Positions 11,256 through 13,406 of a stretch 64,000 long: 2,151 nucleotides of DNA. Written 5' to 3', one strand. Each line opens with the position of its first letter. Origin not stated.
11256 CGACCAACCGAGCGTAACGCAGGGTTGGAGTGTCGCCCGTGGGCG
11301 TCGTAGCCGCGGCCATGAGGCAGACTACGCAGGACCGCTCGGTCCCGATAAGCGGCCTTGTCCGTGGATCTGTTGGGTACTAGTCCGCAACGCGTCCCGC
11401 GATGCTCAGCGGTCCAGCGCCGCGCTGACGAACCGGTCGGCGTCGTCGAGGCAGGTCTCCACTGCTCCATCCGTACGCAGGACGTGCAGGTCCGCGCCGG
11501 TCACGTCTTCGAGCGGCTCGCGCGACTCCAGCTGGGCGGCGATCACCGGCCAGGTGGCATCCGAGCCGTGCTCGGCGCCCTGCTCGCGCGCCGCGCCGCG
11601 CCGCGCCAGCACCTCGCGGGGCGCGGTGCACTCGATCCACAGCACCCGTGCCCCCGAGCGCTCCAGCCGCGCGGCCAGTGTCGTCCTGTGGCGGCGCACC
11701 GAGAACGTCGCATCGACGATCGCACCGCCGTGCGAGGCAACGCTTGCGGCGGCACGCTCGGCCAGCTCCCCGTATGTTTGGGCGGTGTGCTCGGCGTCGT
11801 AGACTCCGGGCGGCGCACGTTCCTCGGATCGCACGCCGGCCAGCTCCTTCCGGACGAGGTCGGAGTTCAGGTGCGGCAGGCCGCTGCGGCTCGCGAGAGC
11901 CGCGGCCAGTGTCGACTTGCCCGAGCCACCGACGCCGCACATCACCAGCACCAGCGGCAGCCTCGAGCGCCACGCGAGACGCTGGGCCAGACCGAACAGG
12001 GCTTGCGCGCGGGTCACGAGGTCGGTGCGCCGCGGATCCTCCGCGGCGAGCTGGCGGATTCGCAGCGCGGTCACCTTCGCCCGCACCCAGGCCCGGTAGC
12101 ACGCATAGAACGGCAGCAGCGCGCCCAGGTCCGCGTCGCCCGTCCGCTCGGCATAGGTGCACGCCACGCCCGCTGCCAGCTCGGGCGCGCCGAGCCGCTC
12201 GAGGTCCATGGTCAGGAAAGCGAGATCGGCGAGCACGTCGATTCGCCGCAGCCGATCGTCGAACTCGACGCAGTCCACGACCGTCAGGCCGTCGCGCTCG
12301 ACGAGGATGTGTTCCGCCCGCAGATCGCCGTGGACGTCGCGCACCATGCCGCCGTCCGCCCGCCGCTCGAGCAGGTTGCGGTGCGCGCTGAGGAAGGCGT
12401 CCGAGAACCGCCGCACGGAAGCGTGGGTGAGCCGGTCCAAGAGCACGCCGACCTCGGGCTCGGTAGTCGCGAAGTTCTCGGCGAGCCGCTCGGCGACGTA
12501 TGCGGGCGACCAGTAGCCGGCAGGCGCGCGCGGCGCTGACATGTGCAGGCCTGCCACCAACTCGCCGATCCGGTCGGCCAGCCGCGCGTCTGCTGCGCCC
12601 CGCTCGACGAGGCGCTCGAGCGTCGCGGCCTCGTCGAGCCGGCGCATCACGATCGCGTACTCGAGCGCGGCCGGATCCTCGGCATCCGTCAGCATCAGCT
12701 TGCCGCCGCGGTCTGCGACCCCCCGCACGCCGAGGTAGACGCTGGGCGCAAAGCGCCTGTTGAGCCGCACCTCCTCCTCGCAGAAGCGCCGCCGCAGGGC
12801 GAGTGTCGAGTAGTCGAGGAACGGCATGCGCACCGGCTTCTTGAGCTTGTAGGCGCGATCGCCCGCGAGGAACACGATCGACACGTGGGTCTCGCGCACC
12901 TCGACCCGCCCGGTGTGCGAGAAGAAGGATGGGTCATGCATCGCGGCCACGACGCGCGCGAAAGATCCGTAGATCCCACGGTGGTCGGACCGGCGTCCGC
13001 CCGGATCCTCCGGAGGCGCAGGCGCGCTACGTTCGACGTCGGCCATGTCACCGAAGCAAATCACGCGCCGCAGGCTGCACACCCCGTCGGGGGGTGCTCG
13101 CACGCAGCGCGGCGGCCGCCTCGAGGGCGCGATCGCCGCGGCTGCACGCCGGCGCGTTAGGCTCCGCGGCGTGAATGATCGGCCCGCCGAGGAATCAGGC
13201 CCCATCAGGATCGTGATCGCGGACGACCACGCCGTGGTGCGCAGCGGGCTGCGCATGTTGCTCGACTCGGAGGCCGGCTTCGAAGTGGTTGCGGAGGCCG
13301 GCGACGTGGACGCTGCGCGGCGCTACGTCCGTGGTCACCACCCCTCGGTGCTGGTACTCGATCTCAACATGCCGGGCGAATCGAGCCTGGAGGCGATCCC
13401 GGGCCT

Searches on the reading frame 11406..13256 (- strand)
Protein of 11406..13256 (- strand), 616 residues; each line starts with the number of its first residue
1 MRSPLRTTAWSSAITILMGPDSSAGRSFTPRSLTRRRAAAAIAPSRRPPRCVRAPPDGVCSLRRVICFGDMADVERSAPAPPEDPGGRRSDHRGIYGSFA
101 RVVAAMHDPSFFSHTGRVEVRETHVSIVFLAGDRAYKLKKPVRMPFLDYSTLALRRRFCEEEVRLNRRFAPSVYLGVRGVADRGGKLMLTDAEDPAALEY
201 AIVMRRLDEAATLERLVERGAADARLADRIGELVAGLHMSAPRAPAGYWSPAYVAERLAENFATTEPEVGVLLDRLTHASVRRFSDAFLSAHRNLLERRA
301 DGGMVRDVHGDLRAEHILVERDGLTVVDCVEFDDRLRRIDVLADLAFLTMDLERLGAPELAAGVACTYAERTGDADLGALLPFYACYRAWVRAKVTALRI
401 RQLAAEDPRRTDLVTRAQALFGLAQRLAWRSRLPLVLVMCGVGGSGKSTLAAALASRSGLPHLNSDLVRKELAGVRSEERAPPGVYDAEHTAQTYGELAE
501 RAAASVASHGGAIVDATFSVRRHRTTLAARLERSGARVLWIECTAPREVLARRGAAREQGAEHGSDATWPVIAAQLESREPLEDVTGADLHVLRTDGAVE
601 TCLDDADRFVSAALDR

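Call 38: search_protein_families(library=pfam, proteins=[window:11406-13256:-], max_evalue=0.0001)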
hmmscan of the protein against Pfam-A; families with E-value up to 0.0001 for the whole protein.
window:11406-13256:- (616 aa): 5 families
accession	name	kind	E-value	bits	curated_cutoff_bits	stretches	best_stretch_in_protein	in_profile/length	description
PF13671.12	AAA_33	-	2.5e-24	86.7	27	1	436-582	1-143/143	AAA domain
PF13207.12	AAA_17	-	1.8e-08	35.2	27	1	441-562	2-128/136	AAA domain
PF01636.29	APH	-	2.1e-07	31.4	23.2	1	194-368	70-229/239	Phosphotransferase enzyme family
PF06414.18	Zeta_toxin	-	1.1e-06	28.7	22.3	1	431-549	13-135/199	Zeta toxin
PF08433.16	KTI12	-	9.4e-05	22.5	22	0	434-562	2-124/271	Chromatin associated protein KTI12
